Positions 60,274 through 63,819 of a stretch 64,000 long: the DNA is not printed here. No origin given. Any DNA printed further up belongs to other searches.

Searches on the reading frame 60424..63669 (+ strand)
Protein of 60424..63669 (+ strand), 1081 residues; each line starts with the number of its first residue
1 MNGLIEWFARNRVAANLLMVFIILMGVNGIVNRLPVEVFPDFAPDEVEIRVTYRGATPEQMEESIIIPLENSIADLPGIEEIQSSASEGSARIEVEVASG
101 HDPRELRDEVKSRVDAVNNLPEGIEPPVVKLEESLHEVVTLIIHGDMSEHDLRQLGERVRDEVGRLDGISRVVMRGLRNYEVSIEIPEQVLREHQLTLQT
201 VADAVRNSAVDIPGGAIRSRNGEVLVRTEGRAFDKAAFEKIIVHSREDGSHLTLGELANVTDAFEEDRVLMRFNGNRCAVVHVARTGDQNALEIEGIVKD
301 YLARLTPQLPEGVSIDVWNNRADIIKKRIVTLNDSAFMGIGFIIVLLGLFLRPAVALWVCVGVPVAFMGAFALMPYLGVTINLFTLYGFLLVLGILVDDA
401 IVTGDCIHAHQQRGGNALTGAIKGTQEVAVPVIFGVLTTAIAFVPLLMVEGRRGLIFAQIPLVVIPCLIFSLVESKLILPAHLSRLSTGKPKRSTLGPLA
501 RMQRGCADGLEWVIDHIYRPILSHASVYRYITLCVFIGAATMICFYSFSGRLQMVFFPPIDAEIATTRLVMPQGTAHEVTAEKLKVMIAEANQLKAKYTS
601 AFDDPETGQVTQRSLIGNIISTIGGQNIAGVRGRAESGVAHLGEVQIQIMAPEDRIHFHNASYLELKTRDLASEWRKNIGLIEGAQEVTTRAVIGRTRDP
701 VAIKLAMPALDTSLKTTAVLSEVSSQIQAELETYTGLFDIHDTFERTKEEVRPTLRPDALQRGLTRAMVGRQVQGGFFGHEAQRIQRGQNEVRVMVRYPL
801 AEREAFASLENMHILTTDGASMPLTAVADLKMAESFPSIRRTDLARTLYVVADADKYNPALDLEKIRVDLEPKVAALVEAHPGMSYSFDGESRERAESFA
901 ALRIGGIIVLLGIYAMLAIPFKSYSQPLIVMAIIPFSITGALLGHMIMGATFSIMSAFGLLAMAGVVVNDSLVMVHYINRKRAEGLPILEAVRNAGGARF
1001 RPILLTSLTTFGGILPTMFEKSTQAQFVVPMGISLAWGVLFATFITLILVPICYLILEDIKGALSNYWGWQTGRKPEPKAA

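Call 86: search_protein_families(library=pfam, proteins=[window:60424-63669:+], max_evalue=0.00001)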
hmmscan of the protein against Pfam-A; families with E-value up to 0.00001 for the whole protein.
window:60424-63669:+ (1081 aa): 1 family
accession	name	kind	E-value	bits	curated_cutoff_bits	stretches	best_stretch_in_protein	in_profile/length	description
PF00873.25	ACR_tran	-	1.3e-164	550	28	2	5-600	2-595/1021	AcrB/AcrD/AcrF family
